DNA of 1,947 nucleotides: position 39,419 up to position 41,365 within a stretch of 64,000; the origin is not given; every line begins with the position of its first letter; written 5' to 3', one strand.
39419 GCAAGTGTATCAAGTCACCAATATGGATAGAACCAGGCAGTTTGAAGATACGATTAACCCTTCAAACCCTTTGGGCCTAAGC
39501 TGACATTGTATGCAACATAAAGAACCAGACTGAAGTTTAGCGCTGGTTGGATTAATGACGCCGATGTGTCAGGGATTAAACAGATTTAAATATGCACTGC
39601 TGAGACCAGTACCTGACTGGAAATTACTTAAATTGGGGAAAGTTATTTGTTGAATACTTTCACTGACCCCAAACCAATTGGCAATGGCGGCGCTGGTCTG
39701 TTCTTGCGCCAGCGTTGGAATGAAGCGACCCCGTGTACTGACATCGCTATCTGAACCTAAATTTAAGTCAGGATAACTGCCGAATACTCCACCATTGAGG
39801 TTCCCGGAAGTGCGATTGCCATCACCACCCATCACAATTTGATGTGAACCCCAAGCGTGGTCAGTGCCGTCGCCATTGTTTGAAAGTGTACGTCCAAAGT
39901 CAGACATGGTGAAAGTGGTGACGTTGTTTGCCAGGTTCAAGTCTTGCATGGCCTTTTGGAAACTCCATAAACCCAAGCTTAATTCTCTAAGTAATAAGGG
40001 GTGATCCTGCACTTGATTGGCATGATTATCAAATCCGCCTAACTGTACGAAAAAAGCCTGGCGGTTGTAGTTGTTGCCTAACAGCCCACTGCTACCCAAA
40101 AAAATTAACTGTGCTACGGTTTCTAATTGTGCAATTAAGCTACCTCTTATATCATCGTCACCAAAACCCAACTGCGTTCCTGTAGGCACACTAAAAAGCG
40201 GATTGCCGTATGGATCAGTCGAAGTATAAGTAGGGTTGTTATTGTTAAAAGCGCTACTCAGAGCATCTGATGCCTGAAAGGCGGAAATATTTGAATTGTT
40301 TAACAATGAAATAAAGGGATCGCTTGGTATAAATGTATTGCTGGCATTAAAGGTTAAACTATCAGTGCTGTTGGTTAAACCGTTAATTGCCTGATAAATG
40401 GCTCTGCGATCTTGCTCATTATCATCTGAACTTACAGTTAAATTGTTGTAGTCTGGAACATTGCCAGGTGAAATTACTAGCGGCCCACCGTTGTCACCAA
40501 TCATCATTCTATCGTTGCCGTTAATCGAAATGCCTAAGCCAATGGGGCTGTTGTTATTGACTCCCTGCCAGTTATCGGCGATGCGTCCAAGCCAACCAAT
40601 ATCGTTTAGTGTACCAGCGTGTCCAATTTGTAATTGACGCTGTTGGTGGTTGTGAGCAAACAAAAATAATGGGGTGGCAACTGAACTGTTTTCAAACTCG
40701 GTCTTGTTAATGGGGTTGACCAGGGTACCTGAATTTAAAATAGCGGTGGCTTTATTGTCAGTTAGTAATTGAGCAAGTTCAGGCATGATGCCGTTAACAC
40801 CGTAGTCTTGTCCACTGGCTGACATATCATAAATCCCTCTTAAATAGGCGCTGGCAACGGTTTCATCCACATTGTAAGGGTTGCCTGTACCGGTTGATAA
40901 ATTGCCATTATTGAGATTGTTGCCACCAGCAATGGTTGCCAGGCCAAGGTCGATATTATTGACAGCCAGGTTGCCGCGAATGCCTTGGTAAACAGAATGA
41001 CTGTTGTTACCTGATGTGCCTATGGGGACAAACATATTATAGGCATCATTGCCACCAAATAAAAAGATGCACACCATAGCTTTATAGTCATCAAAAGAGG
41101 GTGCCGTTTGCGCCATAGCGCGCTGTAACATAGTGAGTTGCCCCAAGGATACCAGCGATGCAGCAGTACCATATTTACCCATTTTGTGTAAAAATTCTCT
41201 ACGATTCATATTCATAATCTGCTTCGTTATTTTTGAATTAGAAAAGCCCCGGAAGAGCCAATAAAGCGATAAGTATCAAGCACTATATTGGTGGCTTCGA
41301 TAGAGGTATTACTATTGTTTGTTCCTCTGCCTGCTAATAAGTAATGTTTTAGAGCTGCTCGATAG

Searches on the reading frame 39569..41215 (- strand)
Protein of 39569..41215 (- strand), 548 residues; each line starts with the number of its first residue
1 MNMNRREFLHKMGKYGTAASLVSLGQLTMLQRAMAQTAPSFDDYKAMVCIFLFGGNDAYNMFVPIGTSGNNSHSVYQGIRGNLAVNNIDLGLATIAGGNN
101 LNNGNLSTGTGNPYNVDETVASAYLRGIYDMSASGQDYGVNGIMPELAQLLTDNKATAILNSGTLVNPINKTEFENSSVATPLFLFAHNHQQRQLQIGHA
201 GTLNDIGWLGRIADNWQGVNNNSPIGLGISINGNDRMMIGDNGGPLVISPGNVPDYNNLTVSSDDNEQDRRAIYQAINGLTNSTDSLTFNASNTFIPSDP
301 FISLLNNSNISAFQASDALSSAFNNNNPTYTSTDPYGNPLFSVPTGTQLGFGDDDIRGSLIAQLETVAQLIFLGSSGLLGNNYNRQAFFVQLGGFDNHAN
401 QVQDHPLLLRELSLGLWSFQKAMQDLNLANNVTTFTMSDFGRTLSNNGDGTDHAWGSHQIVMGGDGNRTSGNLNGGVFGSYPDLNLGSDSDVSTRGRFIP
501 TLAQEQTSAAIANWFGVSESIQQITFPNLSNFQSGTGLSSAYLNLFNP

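Call 5: search_protein_families(library=pfam, proteins=[window:39569-41215:-], max_evalue=0.01)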
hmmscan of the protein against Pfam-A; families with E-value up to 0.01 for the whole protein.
window:39569-41215:- (548 aa): 1 family
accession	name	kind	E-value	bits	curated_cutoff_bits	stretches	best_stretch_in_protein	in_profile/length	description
PF07394.17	DUF1501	-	7.8e-22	78.4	27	1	384-465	243-326/390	Protein of unknown function (DUF1501)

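Call 6: search_protein_families(library=ncbifam, proteins=[window:39569-41215:-], max_evalue=0.01)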
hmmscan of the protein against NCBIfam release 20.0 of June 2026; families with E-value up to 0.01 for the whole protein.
window:39569-41215:- (548 aa): 0 families

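Call 18: find_homologous_proteins(query=window:39569-41215:-)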
Query window:39569-41215:- (548 aa): 1687 proteins with E <= 0.001 among 8000 candidates; the best 120 are listed.
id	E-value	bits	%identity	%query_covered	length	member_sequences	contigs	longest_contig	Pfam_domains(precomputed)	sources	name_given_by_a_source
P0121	0.0e+0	1216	100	100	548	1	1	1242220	PF07394.18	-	-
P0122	7.6e-189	647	55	99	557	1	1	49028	PF07394.18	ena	-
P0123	6.0e-188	644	56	99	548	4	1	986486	PF07394.18,PF10518.15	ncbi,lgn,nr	ncbi:MAG: DUF1501 domain-containing protein [Candidatus Thiodiazotropha sp. (ex Myrtea sp. 'scaly on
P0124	2.4e-184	632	55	99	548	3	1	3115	PF07394.18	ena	-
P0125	2.9e-184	632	56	99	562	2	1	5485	PF07394.18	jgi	jgi:uncharacterized protein (DUF1501 family)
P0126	3.6e-183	628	55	99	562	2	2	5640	PF07394.18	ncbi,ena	ncbi:MAG: DUF1501 domain-containing protein [Thiotrichaceae bacterium]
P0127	6.5e-183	627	54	99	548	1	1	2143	PF07394.18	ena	-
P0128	1.6e-181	623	53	100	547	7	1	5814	PF07394.18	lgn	-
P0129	2.0e-181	622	53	100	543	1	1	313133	PF07394.18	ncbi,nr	ncbi:MAG: DUF1501 domain-containing protein [Candidatus Thiodiazotropha lotti]|nr:DUF1501 domain-con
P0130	2.0e-181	622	53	100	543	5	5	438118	PF07394.18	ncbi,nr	ncbi:MAG: DUF1501 domain-containing protein [Candidatus Thiodiazotropha weberae]|nr:DUF1501 domain-c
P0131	2.3e-181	622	53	99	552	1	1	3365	PF07394.18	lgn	-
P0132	3.0e-181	622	53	100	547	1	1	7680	PF07394.18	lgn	-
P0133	1.4e-180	620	54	99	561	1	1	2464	PF07394.18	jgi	-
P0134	4.9e-180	618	53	100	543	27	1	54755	PF07394.18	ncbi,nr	ncbi:MAG: DUF1501 domain-containing protein [Candidatus Thiodiazotropha taylori]|nr:DUF1501 domain-c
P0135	7.4e-180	617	53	99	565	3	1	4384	PF07394.18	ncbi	-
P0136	1.0e-179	617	55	99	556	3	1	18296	PF07394.18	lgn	-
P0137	3.0e-179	615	53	100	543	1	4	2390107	PF07394.18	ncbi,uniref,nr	ncbi:MAG: DUF1501 domain-containing protein [Candidatus Thiodiazotropha lotti]|uniref:DUF1501 domain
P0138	3.4e-179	615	53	100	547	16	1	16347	PF07394.18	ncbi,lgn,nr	ncbi:MAG: DUF1501 domain-containing protein [Candidatus Thiodiazotropha sp. (ex Lucinoma annulata)]|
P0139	5.9e-179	614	53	100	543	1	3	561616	PF07394.18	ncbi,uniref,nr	ncbi:DUF1501 domain-containing protein [Candidatus Thiodiazotropha endoloripes]|uniref:DUF1501 domai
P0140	7.8e-179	614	52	100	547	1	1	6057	PF07394.18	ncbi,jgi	ncbi:MAG: DUF1501 domain-containing protein [Candidatus Thiodiazotropha sp.]|jgi:uncharacterized pro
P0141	7.8e-179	614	54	99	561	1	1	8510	PF07394.18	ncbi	-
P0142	9.2e-179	614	54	99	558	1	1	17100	PF07394.18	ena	-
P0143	9.7e-179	614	53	99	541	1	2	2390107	PF07394.18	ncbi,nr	ncbi:hypothetical protein A3195_12055 [Candidatus Thiodiazotropha endoloripes]|nr:hypothetical prote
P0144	1.5e-178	613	53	100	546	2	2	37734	PF07394.18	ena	-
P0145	1.9e-178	613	53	99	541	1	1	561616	PF07394.18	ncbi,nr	ncbi:hypothetical protein A3194_11915 [Candidatus Thiodiazotropha endoloripes]|nr:hypothetical prote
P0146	3.5e-178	612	53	100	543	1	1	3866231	PF07394.18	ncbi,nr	ncbi:DUF1501 domain-containing protein [Candidatus Thiodiazotropha endoloripes]|nr:DUF1501 domain-co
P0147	8.3e-178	610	53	100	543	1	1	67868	PF07394.18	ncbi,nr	ncbi:MAG: DUF1501 domain-containing protein [Candidatus Thiodiazotropha weberae]|nr:DUF1501 domain-c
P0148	9.6e-178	610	52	99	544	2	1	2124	PF07394.18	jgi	jgi:uncharacterized protein (DUF1501 family)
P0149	1.1e-177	610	53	99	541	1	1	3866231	PF07394.18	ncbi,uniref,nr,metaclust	ncbi:hypothetical protein A3196_12295 [Candidatus Thiodiazotropha endoloripes]|uniref:Tat pathway si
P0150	2.7e-177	609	51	100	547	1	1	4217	PF07394.18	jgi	jgi:uncharacterized protein (DUF1501 family)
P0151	3.0e-177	609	52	100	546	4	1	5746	PF07394.18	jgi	jgi:uncharacterized protein (DUF1501 family)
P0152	8.2e-177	607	53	99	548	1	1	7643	PF07394.18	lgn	-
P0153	8.4e-177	607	53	100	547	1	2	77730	PF07394.18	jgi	jgi:uncharacterized protein (DUF1501 family)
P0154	3.3e-175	602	51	100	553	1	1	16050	PF07394.18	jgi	jgi:uncharacterized protein (DUF1501 family)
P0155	5.0e-175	601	52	100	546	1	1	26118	PF07394.18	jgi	jgi:uncharacterized protein (DUF1501 family)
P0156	6.8e-175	601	52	99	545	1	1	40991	PF07394.18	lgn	-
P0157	1.5e-173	596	52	100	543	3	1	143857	PF07394.18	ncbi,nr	ncbi:MAG: DUF1501 domain-containing protein [Candidatus Thiodiazotropha sp. (ex. Lucinisca nassula)]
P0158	1.9e-173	596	52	100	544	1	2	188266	PF07394.18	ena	-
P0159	2.1e-173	596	50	100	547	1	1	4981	PF07394.18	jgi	jgi:uncharacterized protein (DUF1501 family)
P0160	2.8e-173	596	51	99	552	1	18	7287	PF07394.18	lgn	-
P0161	4.8e-173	595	53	99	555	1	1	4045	PF07394.18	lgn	-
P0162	1.2e-172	593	51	100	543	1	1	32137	PF07394.18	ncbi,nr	ncbi:MAG: DUF1501 domain-containing protein [Candidatus Thiodiazotropha sp. (ex Ctena orbiculata)]|n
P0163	2.8e-172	592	51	99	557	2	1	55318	PF07394.18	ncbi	-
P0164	2.9e-172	592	52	99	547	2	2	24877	PF07394.18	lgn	-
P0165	3.1e-172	592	50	99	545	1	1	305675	PF07394.18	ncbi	ncbi:MAG: DUF1501 domain-containing protein [Candidatus Thiodiazotropha sp.]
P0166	7.7e-172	591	51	100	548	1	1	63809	PF07394.18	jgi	jgi:uncharacterized protein (DUF1501 family)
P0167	1.7e-171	590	51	99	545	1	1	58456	PF07394.18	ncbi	ncbi:MAG: DUF1501 domain-containing protein [Candidatus Thiodiazotropha sp.]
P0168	1.7e-171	590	51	99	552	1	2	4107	PF07394.18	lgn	-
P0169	8.0e-171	587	51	99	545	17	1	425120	PF07394.18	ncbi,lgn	ncbi:MAG: DUF1501 domain-containing protein [Candidatus Thiodiazotropha sp.]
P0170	2.2e-169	583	49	99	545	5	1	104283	PF07394.18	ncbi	ncbi:MAG: DUF1501 domain-containing protein [Candidatus Thiodiazotropha sp.]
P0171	3.9e-169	582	51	99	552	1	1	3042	PF07394.18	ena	-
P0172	7.8e-169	581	50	99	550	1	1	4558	PF07394.18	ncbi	ncbi:MAG: DUF1501 domain-containing protein [Leucothrix sp.]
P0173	1.3e-168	580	52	99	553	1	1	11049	PF07394.18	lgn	-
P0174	1.3e-168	580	53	99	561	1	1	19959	PF07394.18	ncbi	-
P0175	4.9e-168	578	50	100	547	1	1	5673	PF07394.18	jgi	jgi:uncharacterized protein (DUF1501 family)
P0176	1.2e-167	577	50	99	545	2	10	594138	PF07394.18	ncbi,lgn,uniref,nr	ncbi:MAG: DUF1501 domain-containing protein [Candidatus Thiodiazotropha sp. (ex Ctena orbiculata)]|u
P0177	5.4e-167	575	51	99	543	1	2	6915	PF07394.18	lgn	-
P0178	1.1e-166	574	49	100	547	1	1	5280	PF07394.18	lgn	-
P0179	1.4e-166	573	50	99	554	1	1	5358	PF07394.18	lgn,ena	-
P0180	5.9e-166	571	50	100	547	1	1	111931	PF07394.18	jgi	jgi:uncharacterized protein (DUF1501 family)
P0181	7.7e-166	571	50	100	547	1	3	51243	PF07394.18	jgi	jgi:uncharacterized protein (DUF1501 family)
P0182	1.1e-165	570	49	100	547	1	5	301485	PF07394.18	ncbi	ncbi:MAG: DUF1501 domain-containing protein [Candidatus Thiodiazotropha sp.]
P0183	1.1e-165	570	51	99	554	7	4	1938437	PF07394.18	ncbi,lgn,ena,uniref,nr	ncbi:MAG: hypothetical protein RL122_267 [Pseudomonadota bacterium]|uniref:DUF1501 domain-containing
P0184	2.1e-165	570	50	99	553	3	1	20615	PF07394.18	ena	-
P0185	2.3e-165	569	49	100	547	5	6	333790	PF07394.18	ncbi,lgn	ncbi:MAG: DUF1501 domain-containing protein [Candidatus Thiodiazotropha endolucinida]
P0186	1.1e-164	567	50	99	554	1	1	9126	PF07394.18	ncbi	-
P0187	1.0e-163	564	51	99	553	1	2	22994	PF07394.18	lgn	-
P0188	1.2e-163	564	49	100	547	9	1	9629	PF07394.18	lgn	-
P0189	1.5e-163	563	48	100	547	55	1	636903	PF07394.18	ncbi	ncbi:MAG: DUF1501 domain-containing protein [Candidatus Thiodiazotropha sp.]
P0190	1.6e-163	563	50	99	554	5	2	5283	PF07394.18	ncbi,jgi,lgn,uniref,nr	ncbi:MAG: hypothetical protein BWK73_43090 [Thiothrix lacustris]|uniref:Tat pathway signal protein n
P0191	1.8e-163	563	51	99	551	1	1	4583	PF07394.18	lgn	-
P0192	2.3e-163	563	50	99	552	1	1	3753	PF07394.18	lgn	-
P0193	4.2e-163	562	50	99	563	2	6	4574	PF07394.18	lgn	-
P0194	5.0e-163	562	51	99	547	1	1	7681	PF07394.18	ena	-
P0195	8.8e-163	561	51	96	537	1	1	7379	PF07394.18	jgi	-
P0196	1.3e-162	560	49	99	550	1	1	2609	PF07394.18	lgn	-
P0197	1.8e-162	560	50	100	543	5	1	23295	PF07394.18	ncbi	ncbi:MAG: DUF1501 domain-containing protein [Candidatus Thiodiazotropha sp.]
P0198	1.8e-162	560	51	99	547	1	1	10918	PF07394.18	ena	-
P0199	4.9e-162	558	51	100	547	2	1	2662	PF07394.18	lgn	-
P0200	1.3e-161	557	51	99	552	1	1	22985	PF07394.18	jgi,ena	-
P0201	3.0e-161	556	49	99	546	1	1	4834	PF07394.18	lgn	-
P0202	2.2e-160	553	50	99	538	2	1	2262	PF07394.18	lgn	-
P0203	2.4e-160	553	49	100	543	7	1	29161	PF07394.18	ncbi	-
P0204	3.2e-159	549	49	99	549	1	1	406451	PF07394.18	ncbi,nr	ncbi:DUF1501 domain-containing protein [Leucothrix sargassi]|nr:DUF1501 domain-containing protein [L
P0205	4.5e-159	549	50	99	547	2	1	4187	PF07394.18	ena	-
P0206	7.6e-159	548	50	99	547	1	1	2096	PF07394.18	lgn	-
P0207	9.4e-159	548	51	99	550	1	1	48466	PF07394.18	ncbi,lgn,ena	-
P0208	1.9e-158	547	50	99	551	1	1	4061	PF07394.18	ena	-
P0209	2.6e-158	546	50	99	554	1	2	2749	PF07394.18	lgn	-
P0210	5.9e-158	545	47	99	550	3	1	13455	PF07394.18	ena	-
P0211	9.2e-158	544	50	99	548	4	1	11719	PF07394.18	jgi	jgi:uncharacterized protein (DUF1501 family)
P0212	3.2e-157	543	50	99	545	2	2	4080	PF07394.18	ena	-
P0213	3.7e-157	542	48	99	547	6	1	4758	PF07394.18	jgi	jgi:uncharacterized protein (DUF1501 family)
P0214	4.0e-157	542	49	99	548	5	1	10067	PF07394.18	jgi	-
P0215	5.7e-157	542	50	99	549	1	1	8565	PF07394.18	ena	-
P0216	6.7e-157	541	49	99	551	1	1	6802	PF07394.18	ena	-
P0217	7.9e-157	541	48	99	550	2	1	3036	PF07394.18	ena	-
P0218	2.0e-156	540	48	99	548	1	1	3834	PF07394.18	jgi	-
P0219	2.2e-156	540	49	99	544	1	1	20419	PF07394.18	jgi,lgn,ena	-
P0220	2.7e-156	539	50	99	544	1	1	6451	PF07394.18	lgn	-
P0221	3.7e-156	539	49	99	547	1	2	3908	PF07394.18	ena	-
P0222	5.2e-156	539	49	99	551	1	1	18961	PF07394.18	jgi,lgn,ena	-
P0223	1.2e-155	537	49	99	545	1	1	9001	PF07394.18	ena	-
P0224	4.2e-155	536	50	99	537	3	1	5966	PF07394.18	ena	-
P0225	5.4e-155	535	47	99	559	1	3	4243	PF07394.18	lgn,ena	-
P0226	5.8e-155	535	48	99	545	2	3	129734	PF07394.18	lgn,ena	-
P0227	7.9e-155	535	48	99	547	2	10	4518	PF07394.18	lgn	-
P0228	1.2e-154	534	48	99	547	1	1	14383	PF07394.18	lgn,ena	-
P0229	1.2e-154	534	49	100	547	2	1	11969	PF07394.18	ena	-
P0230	2.1e-154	533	49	99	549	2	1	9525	PF07394.18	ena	-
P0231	2.3e-154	533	49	99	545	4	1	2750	PF07394.18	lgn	-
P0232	2.5e-154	533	49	96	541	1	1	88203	PF07394.18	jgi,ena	-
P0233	2.6e-154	533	49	100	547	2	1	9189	PF07394.18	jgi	-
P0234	4.2e-154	532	49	99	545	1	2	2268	PF07394.18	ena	-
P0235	8.5e-154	531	49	99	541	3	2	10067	PF07394.18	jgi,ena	-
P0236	9.2e-154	531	47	99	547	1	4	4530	PF07394.18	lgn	-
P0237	2.1e-153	530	48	99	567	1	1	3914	PF07394.18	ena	-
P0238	3.1e-153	529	49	99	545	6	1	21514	PF07394.18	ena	-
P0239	3.9e-153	529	47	99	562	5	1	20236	PF07394.18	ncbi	ncbi:MAG: DUF1501 domain-containing protein [Thiolinea sp.]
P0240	5.7e-153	528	48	99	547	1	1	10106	PF07394.18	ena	-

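Call 19: find_encoding_contigs(protein=P0122, flank=10000, max_places=1)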
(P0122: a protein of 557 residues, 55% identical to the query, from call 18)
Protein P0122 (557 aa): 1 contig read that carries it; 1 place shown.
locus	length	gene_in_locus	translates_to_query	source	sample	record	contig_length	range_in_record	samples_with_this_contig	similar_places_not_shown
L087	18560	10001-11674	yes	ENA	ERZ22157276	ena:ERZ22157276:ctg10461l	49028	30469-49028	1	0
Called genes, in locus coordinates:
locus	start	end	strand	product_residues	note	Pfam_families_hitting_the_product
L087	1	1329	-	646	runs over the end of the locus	PF01134:GIDA, PF12831:FAD_oxidored, PF21680:GIDA_C_1st, PF13932:SAM_GIDA_C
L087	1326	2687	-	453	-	PF01225:Mur_ligase, PF08245:Mur_ligase_M, PF02875:Mur_ligase_C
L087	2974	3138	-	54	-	-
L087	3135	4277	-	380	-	PF04143:Sulf_transp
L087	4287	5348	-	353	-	PF00581:Rhodanese (weak)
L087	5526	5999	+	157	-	PF13404:HTH_AsnC-type, PF13412:HTH_24, PF01037:AsnC_trans_reg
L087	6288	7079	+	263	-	-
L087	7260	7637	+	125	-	PF00903:Glyoxalase, PF22677:Ble-like_N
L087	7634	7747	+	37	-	-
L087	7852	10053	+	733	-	PF08811:DUF1800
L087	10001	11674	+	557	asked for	PF07394:DUF1501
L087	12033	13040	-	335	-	PF05598:DUF772, PF01609:DDE_Tnp_1, PF13751:DDE_Tnp_1_6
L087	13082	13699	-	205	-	PF07508:Recombinase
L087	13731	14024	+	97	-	PF01527:HTH_Tnp_1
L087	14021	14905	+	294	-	PF13276:HTH_21, PF00665:rve, PF13683:rve_3, PF13333:rve_2 (weak)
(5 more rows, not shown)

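Call 20: find_encoding_contigs(protein=P0123, flank=10000, max_places=1)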
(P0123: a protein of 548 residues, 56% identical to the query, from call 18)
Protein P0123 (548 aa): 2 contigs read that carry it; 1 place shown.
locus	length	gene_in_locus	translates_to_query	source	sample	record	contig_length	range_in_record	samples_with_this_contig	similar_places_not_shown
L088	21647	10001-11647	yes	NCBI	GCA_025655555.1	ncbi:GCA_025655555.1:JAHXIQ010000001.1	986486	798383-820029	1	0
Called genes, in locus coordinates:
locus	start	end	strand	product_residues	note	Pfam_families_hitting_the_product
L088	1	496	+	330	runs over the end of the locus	PF00657:Lipase_GDSL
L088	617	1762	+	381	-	PF10518:TAT_signal (weak), PF03480:DctP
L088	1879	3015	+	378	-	PF04290:DctQ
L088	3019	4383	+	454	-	PF06808:DctM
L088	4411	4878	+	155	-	PF12694:cpYpsA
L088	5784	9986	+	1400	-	PF17803:Cadherin_4, PF17892:Cadherin_5, PF17963:Big_9, PF17803:Cadherin_4, PF17892:Cadherin_5, PF17963:Big_9, PF17803:Cadherin_4, PF17892:Cadherin_5, +7 more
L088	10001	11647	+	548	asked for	PF10518:TAT_signal (weak), PF07394:DUF1501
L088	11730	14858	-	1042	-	PF00873:ACR_tran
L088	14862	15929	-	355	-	PF25973:BSH_CzcB (faint), PF25954:Beta-barrel_RND_2 (weak)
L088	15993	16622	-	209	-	PF00440:TetR_N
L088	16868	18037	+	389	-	PF06779:MFS_4, PF07690:MFS_1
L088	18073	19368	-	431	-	PF01266:DAO (faint), PF07992:Pyr_redox_2, PF13450:NAD_binding_8 (faint), PF21706:FCSD_central, PF09242:FCSD-flav_bind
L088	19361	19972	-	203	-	PF00034:Cytochrom_C (faint), PF13442:Cytochrome_CBB3 (faint)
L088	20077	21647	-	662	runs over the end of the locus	PF14522:Cytochrome_C7 (faint), PF14537:Cytochrom_c3_2 (faint), PF22113:Mtrc-MtrF_II-IV_dom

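Call 21: find_encoding_contigs(protein=P0204, flank=10000, max_places=1)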
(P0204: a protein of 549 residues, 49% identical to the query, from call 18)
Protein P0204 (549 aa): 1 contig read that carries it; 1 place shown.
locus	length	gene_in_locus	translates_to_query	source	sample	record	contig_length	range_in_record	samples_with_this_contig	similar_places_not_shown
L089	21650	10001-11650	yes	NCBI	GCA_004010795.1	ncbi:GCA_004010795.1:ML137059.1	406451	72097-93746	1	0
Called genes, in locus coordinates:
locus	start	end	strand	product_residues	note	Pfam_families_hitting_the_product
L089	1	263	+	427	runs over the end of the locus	PF06808:DctM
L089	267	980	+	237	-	PF00392:GntR, PF02082:Rrf2 (weak), PF07729:FCD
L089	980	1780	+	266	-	PF01073:3Beta_HSD, PF01370:Epimerase, PF04321:RmlD_sub_bind, PF13460:NAD_binding_10, PF16363:GDP_Man_Dehyd, PF07993:NAD_binding_4 (weak)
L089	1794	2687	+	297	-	PF08450:SGL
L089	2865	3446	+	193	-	PF01323:DSBA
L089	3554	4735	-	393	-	PF03786:UxuA, PF01261:AP_endonuc_2 (weak)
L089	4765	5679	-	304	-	PF00294:PfkB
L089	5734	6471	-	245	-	PF00392:GntR, PF07729:FCD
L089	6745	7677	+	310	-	PF03547:Mem_trans, PF01758:SBF (weak)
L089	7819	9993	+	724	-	PF02412:TSP_3 (faint), PF18884:TSP3_bac (weak), PF08811:DUF1800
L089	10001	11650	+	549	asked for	PF07394:DUF1501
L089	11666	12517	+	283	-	PF05277:DUF726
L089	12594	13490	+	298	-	PF01488:Shikimate_DH, PF02826:2-Hacid_dh_C, PF03446:NAD_binding_2, PF03807:F420_oxidored, PF14833:NAD_binding_11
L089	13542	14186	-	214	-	PF00440:TetR_N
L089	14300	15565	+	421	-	PF00109:ketoacyl-synt, PF00108:Thiolase_N (faint), PF02801:Ketoacyl-synt_C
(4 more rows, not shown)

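Call 34: find_related_loci(query=A2, collection=metagenome_contigs, flank=10000)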
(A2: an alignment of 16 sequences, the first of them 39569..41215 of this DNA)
Query A2 (548 aa) in metagenome_contigs; peptide patterns used: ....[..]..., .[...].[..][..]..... (x = any residue, [..] = any of these).
600 stretches matched a pattern (row limit reached: there are more); 576 encode a relative of the query (tblastn E <= 1e-3); the best 80 are kept; 80 distinct loci.
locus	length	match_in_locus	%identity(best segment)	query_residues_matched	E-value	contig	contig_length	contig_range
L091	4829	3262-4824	56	5-517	0e+0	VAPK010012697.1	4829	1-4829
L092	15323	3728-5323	50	5-547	1e-155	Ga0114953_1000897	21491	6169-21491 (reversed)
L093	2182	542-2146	49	5-547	2e-166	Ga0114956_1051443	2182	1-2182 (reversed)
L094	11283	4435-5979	45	3-547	2e-133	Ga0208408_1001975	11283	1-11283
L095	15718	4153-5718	46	3-546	1e-128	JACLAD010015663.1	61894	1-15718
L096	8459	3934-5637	40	2-546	2e-100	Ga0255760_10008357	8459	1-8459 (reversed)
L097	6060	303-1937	35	3-545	4e-95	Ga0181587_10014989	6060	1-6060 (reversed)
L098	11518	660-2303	33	3-543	8e-79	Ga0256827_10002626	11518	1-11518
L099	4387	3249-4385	40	3-399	2e-74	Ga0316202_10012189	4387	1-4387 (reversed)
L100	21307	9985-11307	33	2-534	7e-68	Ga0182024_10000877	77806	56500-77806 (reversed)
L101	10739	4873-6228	34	3-534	4e-68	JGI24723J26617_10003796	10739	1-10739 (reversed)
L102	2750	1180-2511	32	4-534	2e-68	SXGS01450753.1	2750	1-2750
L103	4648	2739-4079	32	1-535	3e-67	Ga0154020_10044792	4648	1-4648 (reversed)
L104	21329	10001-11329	32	3-532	4e-66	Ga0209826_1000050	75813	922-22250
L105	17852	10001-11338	32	3-534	4e-66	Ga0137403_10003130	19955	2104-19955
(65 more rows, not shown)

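Call 57: search_solved_structures(query=A2, max_evalue=1)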
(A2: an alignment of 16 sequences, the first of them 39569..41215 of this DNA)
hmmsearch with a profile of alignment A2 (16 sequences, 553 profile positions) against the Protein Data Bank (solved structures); distinct sequences matched with E-value up to 1: 0.

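Call 65: predict_structure(alignment_id=A2)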
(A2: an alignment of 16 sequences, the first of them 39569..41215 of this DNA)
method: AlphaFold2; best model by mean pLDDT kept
length: 548 residues; sequences in the alignment: 16
mean_pLDDT: 66.8   pTM: 0.77
mean pLDDT of the five models: 66.8, 62.7, 60.7, 60.0, 59.9
residues with pLDDT >= 90: 63; 70-90: 227; 50-70: 105; < 50: 153
segments of 3 or more residues with pLDDT < 50: 1-37, 96-98, 164-168, 183-205, 255-308, 441-456, 490-500
pLDDT, mean of each block of 10 residues (from residue 1): 42 38 35 44 88 66 77 80 83 57 75 79 86 80 89 85 51 54 43 33 52 71 71 62 62 49 39 39 35 38 45 67 88 89 85 82 94 88 82 65 78 93 93 79 37 54 78 79 58 42 74 85 73 79 81
secondary structure, 60 per line:
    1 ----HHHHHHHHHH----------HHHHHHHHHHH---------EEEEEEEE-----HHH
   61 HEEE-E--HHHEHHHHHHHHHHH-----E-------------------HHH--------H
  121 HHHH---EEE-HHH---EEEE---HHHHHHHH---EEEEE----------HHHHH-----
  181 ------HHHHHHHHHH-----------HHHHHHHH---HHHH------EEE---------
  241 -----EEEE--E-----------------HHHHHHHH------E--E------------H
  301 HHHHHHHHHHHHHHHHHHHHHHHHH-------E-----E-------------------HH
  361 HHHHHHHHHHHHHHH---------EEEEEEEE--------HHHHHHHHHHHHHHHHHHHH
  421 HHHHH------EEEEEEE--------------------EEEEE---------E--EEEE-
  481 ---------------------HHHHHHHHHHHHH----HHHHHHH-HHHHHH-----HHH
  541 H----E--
elements in order: H5-14 H25-35 E45-52 H58-61 E62-64 H73-83 H120-124 E128-130 E138-141 H145-152 E156-160 H171-175 H187-196 H208-215 H219-222 E229-231 E246-249 H270-277 H300-325 H359-375 E385-392 H401-425 E432-438 E459-463 E476-479 H502-514 H519-525 H527-532 H538-541
